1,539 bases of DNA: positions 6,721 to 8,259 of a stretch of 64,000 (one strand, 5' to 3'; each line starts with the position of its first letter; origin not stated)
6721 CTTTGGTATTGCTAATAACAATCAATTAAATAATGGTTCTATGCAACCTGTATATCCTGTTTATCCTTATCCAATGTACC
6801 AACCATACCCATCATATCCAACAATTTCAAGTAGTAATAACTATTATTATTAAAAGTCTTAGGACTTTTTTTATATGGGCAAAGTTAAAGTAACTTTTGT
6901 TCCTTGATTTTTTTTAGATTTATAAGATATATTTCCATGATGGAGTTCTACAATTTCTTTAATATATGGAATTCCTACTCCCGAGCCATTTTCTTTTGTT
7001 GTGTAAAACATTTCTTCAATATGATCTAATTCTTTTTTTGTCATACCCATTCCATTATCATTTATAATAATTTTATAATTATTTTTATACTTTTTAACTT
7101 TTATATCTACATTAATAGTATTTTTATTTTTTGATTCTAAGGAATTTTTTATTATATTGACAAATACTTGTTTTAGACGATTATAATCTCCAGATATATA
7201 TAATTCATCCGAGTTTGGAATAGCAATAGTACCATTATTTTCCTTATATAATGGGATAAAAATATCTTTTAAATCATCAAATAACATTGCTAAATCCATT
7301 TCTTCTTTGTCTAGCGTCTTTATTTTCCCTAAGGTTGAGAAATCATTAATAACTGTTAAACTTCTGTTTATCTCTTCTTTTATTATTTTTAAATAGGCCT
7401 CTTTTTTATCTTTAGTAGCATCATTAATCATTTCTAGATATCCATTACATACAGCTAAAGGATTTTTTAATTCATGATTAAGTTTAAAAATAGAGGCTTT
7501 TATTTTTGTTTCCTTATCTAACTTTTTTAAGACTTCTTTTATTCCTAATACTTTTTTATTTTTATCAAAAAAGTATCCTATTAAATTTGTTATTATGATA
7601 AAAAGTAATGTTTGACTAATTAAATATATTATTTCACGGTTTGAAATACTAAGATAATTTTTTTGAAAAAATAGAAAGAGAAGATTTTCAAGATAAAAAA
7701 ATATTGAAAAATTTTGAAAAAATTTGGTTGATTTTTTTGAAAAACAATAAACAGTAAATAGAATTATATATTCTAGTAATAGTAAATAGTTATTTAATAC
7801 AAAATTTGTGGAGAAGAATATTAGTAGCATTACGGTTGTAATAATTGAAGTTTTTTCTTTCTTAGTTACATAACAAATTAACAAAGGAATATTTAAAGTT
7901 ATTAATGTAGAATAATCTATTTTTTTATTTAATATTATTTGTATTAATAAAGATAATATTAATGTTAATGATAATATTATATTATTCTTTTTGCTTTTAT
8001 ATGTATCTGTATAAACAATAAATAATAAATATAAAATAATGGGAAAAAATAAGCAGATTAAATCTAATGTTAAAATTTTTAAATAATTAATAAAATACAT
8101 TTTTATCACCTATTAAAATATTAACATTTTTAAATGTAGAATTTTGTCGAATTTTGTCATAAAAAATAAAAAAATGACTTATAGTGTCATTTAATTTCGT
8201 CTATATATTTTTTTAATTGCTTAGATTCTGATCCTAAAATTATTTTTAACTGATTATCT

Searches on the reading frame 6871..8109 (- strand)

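Call 11: search_protein_families(library=pfam, proteins=[window:6871-8109:-], max_evalue=0.0001)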
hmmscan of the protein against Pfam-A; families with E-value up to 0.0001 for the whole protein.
window:6871-8109:- (412 aa): 4 families
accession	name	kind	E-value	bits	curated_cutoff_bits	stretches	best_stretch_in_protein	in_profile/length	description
PF02518.31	HATPase_c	-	3.3e-22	79.5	26.4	1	307-411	1-108/111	Histidine kinase-, DNA gyrase B-, and HSP90-like ATPase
PF00512.31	HisKA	-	7.3e-11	42.4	26.9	1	210-264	9-64/66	His Kinase A (phospho-acceptor) domain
PF13589.12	HATPase_c_3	-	8.5e-07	29.5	25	1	312-368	3-57/137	Histidine kinase-, DNA gyrase B-, and HSP90-like ATPase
PF14501.12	HATPase_c_5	-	1.2e-05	25.6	22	1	312-401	6-93/102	GHKL domain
